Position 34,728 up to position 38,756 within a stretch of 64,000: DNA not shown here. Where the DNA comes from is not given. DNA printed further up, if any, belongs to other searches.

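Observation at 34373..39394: Operon with a five-domain FHA / IDO-like / reductase / cytochrome b5 enzyme, a CBS protein and an MDMPI protein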

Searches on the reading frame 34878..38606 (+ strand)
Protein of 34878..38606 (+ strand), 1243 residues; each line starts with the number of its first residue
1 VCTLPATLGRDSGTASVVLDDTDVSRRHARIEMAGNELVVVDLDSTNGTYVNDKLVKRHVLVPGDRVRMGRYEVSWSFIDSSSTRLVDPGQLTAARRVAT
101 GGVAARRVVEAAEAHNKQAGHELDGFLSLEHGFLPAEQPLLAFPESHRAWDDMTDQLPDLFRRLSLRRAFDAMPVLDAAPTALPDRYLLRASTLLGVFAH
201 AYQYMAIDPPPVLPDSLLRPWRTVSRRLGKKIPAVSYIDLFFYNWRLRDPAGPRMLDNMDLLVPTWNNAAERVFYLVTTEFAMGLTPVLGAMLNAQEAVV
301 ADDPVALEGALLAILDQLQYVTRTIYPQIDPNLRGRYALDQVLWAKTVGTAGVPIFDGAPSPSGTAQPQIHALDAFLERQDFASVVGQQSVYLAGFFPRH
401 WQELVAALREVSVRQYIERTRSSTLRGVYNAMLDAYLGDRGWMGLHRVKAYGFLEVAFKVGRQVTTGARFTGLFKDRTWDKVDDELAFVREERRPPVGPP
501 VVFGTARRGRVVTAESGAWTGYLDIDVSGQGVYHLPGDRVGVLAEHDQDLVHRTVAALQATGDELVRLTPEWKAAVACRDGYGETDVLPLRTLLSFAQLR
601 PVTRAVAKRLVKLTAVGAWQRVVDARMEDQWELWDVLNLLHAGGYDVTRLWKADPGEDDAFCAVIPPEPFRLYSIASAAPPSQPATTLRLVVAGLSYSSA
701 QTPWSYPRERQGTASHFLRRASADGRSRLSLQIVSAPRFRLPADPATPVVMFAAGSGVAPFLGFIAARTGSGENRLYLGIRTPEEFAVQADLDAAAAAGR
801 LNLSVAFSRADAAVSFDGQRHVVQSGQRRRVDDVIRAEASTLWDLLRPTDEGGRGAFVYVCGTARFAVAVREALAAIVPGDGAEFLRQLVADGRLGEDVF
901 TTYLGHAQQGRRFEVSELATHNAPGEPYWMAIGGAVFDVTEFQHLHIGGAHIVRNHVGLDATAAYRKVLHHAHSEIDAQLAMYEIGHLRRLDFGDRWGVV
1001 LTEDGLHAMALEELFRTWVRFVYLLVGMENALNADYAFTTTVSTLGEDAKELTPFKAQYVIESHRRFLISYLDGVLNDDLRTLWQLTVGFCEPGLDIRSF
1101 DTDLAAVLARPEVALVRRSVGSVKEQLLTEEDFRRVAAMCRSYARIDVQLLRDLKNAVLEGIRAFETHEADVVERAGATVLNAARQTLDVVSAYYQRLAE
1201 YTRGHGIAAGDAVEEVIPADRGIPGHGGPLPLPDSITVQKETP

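Call 6: search_protein_families(library=pfam, proteins=[window:34878-38606:+], max_evalue=1)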
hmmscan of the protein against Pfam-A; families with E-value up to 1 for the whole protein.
window:34878-38606:+ (1243 aa): 7 families
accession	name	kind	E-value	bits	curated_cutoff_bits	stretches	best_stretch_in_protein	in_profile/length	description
PF01231.23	IDO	-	1.7e-27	96.7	26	1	128-434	8-340/412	Indoleamine 2,3-dioxygenase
PF00498.31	FHA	-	8.3e-18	65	20.7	1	7-70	2-67/67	FHA domain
PF00173.33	Cyt-b5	-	8.7e-14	51.8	23.7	1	916-988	3-73/74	Cytochrome b5-like Heme/Steroid binding domain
PF16697.10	Yop-YscD_cpl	-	1e-10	42.1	33.2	1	7-73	20-87/94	Inner membrane component of T3SS, cytoplasmic domain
PF00175.26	NAD_binding_1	-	9.6e-07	29.9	22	1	751-871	1-108/109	Oxidoreductase NAD-binding domain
PF00667.26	FAD_binding_1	-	0.0058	16.7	32.3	1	520-570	28-80/222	FAD binding domain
PF08044.16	DUF1707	-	0.59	10.6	27.6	0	883-911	12-40/53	DUF1707 SHOCT-like domain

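Call 7: search_protein_families(library=ncbifam, proteins=[window:34878-38606:+], max_evalue=1)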
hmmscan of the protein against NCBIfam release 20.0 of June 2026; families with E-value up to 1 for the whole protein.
window:34878-38606:+ (1243 aa): 14 families
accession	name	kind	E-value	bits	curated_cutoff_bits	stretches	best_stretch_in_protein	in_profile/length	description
NF004859.0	PRK06214.1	equivalog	5e-30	104.6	432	1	508-899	185-538/539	sulfite reductase subunit alpha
TIGR01931.1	cysJ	equivalog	1.5e-23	83.3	668.15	1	520-898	254-595/597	assimilatory sulfite reductase (NADPH) flavoprotein subunit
NF008197.0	PRK10953.1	equivalog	2.1e-22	79.1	838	1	515-883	253-577/601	NADPH-dependent assimilatory sulfite reductase flavoprotein subunit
NF049868.1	FhaB_Rv0019c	equivalog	5.4e-13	49.3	125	1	6-71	88-153/158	FHA domain-containing protein FhaB/FipA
NF041660.2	oxygluDhInhib_OdhI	equivalog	4e-12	46.1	200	1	14-73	65-124/130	oxoglutarate dehydrogenase inhibitor Odhl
NF033760.1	gliding_GltG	equivalog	4.6e-11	42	650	1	14-111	33-125/650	adventurous gliding motility protein GltG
NF052573.1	HisKinEspAMyxo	equivalog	5.4e-10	38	1400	1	8-74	50-116/755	serine histidine kinase EspA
NF058510.1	bifunc_CpcD_PetH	exception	1.8e-07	30.3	635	1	667-884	177-386/405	bifunctional rod-capping linker CpcD/ferredoxin--NADP reductase PetH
TIGR03354.1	VI_FHA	hypoth_equivalog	1.9e-07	31.3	120.25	1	7-97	27-121/420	type VI secretion system-associated FHA domain protein TagH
NF045929.1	FNRPetHCyano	equivalog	7.8e-06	24.9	600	1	667-883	181-391/411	ferredoxin--NADP reductase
TIGR03224.1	benzo_boxA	equivalog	0.00024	20.1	459.2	1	738-885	259-393/411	benzoyl-CoA 2,3-epoxidase subunit BoxA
NF045803.1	MethMoxFADbindMmoC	equivalog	0.0047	15.7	500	1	711-816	180-285/343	aromatic/alkene monooxygenase hydroxylase FAD-binding subunit MmoC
NF009805.0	PRK13289.1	equivalog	0.012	14.5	432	1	707-794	224-312/399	NO-inducible flavohemoprotein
NF040810.1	BenC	equivalog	0.099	11.8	430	1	711-796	173-258/333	benzoate 1,2-dioxygenase electron transfer component BenC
